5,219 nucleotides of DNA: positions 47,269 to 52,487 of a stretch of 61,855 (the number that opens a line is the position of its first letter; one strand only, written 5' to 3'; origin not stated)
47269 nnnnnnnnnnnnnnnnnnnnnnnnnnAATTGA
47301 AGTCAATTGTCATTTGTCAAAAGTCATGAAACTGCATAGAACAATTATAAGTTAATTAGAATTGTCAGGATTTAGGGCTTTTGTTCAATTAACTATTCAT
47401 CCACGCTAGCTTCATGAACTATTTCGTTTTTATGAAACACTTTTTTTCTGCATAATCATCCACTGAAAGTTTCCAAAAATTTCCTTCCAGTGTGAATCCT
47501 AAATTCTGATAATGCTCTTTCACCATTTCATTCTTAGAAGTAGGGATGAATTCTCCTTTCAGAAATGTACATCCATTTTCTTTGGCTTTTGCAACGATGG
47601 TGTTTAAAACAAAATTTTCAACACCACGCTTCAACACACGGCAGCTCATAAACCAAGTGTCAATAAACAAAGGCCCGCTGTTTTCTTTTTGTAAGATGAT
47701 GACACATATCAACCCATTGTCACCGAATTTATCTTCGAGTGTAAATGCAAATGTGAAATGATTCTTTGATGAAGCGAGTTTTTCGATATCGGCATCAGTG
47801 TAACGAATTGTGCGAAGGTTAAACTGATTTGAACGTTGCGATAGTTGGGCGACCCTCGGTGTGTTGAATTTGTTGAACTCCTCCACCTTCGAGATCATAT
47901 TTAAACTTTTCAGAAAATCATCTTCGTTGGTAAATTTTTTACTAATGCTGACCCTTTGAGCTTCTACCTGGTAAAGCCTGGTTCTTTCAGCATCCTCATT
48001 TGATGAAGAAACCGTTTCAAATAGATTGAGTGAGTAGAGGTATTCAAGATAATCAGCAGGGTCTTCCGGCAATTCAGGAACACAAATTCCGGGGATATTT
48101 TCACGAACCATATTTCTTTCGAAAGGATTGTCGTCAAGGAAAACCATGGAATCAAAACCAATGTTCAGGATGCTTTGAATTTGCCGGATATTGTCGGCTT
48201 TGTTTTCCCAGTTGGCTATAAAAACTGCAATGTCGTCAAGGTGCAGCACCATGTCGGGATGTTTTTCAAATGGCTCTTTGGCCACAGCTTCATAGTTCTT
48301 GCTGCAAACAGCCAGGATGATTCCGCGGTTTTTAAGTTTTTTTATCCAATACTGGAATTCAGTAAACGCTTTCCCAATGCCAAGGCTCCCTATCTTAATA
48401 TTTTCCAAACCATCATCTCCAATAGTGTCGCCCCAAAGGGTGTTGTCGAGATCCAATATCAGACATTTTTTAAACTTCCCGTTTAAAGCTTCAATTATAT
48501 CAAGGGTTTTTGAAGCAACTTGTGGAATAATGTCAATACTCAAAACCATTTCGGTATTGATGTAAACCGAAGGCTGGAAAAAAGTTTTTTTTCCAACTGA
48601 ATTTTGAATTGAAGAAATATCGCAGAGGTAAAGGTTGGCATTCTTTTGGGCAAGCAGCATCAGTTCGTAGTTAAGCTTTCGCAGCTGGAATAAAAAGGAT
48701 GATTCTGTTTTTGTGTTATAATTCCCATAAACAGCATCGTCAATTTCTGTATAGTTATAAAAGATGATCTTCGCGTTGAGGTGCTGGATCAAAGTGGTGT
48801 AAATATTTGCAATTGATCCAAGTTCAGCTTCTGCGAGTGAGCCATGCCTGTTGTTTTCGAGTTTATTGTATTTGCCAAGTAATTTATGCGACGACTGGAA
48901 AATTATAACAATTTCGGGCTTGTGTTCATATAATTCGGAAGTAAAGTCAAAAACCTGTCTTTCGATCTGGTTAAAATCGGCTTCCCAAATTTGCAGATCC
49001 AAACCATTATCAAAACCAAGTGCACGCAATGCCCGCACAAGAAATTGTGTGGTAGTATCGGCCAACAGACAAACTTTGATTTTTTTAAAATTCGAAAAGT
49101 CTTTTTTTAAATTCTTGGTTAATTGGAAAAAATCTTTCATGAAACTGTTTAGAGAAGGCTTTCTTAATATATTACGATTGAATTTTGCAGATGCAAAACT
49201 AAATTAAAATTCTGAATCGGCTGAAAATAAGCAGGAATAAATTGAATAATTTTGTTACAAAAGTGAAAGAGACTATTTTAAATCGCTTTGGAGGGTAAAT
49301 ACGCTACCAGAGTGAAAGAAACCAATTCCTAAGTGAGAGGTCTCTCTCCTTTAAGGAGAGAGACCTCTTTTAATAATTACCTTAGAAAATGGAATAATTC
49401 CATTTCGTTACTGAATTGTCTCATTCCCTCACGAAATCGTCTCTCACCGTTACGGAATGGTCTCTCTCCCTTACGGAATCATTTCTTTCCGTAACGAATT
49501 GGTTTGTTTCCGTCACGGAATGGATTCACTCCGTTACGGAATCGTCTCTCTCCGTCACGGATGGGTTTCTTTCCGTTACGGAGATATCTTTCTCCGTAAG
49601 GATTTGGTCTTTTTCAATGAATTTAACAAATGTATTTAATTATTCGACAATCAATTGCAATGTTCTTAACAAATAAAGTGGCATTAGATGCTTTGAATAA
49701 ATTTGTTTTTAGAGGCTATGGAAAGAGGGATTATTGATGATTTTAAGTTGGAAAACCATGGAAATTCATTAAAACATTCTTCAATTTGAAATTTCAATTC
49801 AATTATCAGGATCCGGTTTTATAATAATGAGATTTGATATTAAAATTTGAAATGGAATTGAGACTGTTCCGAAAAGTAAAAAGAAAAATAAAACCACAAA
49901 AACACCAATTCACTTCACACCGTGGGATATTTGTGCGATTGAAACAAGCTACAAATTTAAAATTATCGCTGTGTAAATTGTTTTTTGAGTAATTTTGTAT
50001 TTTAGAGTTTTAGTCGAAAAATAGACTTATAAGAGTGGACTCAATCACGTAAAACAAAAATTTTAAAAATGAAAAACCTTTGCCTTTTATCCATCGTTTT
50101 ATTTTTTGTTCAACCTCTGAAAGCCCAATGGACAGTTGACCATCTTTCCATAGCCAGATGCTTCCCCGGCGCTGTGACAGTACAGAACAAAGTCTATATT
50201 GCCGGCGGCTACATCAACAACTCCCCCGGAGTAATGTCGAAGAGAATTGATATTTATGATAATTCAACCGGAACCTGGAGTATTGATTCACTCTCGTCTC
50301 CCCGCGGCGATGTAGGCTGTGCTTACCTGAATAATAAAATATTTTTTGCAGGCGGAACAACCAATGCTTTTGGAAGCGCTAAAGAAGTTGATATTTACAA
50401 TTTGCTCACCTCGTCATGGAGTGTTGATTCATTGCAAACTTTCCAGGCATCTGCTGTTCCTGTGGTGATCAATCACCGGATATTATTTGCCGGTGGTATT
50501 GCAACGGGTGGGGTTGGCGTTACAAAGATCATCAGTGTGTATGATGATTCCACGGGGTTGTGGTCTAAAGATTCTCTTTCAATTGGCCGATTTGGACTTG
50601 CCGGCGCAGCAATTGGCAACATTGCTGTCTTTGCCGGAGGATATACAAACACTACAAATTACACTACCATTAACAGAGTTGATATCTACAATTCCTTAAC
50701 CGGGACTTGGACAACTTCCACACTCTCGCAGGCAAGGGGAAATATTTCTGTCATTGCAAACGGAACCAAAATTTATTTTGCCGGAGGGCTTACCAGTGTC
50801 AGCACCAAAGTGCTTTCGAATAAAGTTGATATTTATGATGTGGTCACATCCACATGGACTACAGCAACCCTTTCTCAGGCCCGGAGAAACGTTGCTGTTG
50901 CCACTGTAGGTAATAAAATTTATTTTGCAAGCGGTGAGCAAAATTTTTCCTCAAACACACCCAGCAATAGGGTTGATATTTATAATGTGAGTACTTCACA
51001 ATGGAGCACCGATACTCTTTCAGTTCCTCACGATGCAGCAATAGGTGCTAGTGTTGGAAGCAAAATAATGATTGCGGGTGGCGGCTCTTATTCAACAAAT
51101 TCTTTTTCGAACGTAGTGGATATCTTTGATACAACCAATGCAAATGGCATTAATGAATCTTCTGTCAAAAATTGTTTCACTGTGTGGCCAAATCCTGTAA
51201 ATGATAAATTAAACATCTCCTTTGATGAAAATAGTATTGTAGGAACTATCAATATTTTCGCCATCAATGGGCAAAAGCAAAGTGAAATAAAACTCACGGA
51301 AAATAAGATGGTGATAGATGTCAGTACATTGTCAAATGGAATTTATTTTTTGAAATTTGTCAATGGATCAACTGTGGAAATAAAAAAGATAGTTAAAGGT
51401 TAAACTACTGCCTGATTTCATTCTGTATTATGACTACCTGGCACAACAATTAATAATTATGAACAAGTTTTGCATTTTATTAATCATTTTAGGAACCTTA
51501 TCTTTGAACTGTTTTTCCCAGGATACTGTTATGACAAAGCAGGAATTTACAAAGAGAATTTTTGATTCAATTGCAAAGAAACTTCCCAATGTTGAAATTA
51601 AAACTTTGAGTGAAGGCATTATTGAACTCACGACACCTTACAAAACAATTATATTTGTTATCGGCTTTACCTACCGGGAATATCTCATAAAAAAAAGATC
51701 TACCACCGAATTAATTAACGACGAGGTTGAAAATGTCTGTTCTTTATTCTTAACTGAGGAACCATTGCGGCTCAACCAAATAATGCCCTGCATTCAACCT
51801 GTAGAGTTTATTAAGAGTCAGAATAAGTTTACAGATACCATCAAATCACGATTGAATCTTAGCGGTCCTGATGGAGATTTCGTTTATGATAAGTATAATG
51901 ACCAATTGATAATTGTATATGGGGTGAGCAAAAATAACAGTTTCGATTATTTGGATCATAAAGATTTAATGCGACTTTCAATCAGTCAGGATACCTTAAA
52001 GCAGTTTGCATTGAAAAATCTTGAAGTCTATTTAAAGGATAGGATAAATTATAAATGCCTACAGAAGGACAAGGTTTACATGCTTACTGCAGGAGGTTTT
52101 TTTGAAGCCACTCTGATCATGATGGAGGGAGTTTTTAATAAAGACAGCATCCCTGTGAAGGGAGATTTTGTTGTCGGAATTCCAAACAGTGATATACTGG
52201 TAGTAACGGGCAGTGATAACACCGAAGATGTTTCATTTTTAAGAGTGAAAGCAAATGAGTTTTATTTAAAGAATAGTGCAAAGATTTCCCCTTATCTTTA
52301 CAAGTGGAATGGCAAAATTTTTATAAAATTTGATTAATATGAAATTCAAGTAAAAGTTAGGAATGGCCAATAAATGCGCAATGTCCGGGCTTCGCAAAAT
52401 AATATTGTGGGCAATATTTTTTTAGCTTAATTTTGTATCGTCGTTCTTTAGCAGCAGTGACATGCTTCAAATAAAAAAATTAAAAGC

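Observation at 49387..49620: Array B uses a different stem sequence from array A, with compensatory changes on both arms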

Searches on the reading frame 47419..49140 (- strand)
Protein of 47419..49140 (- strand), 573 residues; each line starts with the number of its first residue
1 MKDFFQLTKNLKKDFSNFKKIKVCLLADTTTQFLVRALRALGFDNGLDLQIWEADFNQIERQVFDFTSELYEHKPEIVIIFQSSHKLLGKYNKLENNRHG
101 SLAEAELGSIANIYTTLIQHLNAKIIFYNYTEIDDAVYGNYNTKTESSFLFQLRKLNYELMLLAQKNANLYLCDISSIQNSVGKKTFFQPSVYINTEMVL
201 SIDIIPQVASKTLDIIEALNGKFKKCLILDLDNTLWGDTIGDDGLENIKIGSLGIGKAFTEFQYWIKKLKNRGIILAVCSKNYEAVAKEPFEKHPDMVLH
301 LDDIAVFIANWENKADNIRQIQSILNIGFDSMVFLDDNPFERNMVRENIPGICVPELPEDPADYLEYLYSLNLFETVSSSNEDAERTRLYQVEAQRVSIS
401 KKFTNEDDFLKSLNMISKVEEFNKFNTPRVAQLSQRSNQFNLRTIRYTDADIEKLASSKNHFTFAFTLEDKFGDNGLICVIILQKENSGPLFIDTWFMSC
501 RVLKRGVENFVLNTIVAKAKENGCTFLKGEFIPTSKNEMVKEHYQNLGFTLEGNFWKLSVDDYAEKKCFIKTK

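Call 9: search_protein_families(library=pfam, proteins=[window:47419-49140:-])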
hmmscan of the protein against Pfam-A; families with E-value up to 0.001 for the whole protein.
window:47419-49140:- (573 aa): 1 family
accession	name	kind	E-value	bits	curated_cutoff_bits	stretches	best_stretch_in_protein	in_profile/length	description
PF21211.3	FkbH_N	-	1.1e-68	231.5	27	1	22-216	1-191/192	FkbH, N-terminal domain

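Call 22: find_encoding_contigs(protein=window:47419-49140:-, flank=3000, max_places=10)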
Protein window:47419-49140:- (573 aa): 5 contigs read that carry it; 4 places shown.
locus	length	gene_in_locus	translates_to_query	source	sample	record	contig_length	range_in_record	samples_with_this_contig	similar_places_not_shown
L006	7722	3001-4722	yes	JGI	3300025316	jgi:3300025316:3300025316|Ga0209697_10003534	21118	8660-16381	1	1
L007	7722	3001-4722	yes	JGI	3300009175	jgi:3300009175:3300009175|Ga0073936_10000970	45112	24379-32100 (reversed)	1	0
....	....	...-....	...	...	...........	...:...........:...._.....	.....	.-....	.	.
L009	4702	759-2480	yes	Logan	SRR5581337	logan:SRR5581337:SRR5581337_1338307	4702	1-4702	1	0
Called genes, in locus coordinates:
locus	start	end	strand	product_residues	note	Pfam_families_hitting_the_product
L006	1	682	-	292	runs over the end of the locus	PF07285:DUF1444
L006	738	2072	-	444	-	-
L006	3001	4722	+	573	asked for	PF21211:FkbH_N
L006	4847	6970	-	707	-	PF13567:DUF4131, PF03772:Competence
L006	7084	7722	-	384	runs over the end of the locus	PF08486:SpoIID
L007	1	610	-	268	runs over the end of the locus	PF07285:DUF1444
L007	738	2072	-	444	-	-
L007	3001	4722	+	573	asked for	PF21211:FkbH_N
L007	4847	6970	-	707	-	PF13567:DUF4131, PF03772:Competence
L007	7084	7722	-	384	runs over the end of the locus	PF08486:SpoIID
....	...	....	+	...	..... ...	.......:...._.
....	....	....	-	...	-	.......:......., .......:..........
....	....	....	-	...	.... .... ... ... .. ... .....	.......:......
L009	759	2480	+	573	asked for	PF21211:FkbH_N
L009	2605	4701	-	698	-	?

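Call 64: find_homologous_proteins(query=window:47419-49140:-, max_evalue=1e-50)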
Query window:47419-49140:- (573 aa): 8000 proteins with E <= 1e-50 among 8000 candidates; the best 120 are listed.
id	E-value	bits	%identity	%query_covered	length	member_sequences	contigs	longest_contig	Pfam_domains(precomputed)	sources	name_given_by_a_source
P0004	0.0e+0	1292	100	100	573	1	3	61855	PF21211.4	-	-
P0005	0.0e+0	1146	89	100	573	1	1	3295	PF21211.4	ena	-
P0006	0.0e+0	1016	77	100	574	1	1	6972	PF21211.4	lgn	-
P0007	0.0e+0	1015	77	100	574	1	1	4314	PF21211.4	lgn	-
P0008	0.0e+0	1013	77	100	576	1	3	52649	PF21211.4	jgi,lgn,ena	-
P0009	0.0e+0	1013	78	99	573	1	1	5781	PF21211.4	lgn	-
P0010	0.0e+0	1012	78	100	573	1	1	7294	PF21211.4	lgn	-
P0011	0.0e+0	1011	77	100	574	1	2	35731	PF21211.4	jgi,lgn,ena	-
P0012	0.0e+0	1010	79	100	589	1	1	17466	PF21211.4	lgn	-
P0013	1.4e-298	1009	78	100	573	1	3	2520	PF21211.4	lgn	-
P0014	1.6e-297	1006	77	100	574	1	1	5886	PF21211.4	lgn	-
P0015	5.1e-297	1004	76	100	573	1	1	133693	PF21211.4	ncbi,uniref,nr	ncbi:HAD-IIIC family phosphatase [Flavobacterium psychrotolerans]|uniref:BF1531-like N-terminal doma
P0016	7.2e-297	1004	76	100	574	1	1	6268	PF21211.4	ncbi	ncbi:hypothetical protein D3C72_550720 [compost metagenome]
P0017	9.0e-297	1003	77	100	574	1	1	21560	PF21211.4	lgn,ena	-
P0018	1.0e-296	1003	77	100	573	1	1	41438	PF21211.4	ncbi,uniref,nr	ncbi:HAD-IIIC family phosphatase [Flavobacterium psychrotolerans]|uniref:BF1531-like N-terminal doma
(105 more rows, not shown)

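Call 65: find_encoding_contigs(protein=P0005, flank=3000, max_places=3)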
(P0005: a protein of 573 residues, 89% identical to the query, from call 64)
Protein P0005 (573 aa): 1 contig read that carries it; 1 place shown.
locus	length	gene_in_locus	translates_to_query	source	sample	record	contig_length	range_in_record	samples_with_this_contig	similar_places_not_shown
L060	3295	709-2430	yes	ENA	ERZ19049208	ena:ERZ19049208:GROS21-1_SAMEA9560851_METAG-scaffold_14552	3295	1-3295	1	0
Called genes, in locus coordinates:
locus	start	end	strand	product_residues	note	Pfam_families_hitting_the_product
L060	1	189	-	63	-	?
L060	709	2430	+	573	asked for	PF21211:FkbH_N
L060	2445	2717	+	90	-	-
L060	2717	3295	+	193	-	?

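Call 66: find_encoding_contigs(protein=P0008, flank=3000, max_places=2)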
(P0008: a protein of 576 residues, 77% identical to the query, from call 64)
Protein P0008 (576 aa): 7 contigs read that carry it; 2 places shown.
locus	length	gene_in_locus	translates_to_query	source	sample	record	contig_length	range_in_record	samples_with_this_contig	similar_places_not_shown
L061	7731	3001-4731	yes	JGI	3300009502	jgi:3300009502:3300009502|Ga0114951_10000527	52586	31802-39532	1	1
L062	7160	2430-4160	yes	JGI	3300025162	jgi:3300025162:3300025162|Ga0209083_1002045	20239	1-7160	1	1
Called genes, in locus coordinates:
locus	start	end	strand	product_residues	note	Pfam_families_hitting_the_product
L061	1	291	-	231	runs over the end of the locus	PF00005:ABC_tran, PF13304:AAA_21 (weak)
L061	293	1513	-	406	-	PF12704:MacB_PCD, PF02687:FtsX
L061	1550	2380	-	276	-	-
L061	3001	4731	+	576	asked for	PF21211:FkbH_N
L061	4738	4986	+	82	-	-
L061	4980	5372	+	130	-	PF01575:MaoC_dehydratas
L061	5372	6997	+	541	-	PF04055:Radical_SAM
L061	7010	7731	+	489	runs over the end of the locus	PF03062:MBOAT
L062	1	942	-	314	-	?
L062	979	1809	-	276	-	-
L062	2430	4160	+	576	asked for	PF21211:FkbH_N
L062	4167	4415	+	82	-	-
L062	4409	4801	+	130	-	PF01575:MaoC_dehydratas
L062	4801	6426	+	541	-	PF04055:Radical_SAM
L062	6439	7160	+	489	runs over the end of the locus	PF03062:MBOAT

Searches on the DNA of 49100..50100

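Call 74: search_rna_families(source=window, start=49100, end=50100, threshold=evalue, max_evalue=1)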
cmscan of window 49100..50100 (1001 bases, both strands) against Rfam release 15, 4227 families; matches with E-value up to 1: 7.
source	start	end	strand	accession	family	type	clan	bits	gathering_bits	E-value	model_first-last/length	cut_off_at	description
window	49246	49373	+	RF00515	PyrR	Cis-reg;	-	29.1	54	0.092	1-115/115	no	PyrR binding site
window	49338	49457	-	RF02921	RT-14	Gene; sRNA;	-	27.4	48.1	0.2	1-144/144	no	RT-14 RNA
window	49464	49585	+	RF03599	MIR1883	Gene; miRNA;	-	21.1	128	0.58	1-118/118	no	MIR1883 microRNA precursor family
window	49322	49407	+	RF02663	GmglnB1_5p_UTR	Cis-reg;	-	20.5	54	0.51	1-85/85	no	GmglnB1 5'UTR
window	49323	49451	+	RF01659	ceN86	Gene; snRNA; snoRNA; CD-box;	-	20.1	40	0.55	1-124/124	no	Caenorhabditis snoRNA ceN86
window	49512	49599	-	RF04051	mir-8517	Gene; miRNA;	-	19.5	70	0.47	1-108/108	no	mir-8517 microRNA precursor family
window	49337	49367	+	RF01822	RsaJ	Gene; sRNA;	-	14.8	100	0.77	254-287/287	no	RNA Staph. aureus A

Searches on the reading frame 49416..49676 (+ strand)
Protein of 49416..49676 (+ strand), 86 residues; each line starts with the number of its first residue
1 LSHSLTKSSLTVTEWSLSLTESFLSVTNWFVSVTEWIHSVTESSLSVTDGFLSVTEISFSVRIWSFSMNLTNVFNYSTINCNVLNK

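Call 69: find_homologous_proteins(query=window:49416-49676:+, max_evalue=0.1)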
Query window:49416-49676:+: 2 candidates shared short words with the query, none scored E <= 0.1.
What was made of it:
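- No related protein exists among 5.8 billion (call 69).
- Tried and rejected: The 86-aa B ORF found nothing (call 69).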

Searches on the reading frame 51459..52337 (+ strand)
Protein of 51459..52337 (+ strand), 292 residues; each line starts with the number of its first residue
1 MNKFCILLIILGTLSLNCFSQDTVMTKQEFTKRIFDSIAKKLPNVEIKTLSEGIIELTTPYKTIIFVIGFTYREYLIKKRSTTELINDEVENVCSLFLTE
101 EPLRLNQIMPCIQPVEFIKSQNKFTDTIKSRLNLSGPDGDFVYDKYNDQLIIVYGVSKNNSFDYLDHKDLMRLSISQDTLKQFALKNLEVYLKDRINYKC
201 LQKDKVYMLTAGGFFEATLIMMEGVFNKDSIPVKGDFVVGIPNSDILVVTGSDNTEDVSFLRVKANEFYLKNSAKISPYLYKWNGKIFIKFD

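Call 9: search_protein_families(library=pfam, proteins=[window:51459-52337:+])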
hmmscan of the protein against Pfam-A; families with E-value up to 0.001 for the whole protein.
window:51459-52337:+ (292 aa): 1 family
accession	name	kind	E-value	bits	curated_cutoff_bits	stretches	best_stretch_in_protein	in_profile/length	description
PF07285.16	DUF1444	-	1.2e-07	32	23.8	1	140-268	105-232/264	Protein of unknown function (DUF1444)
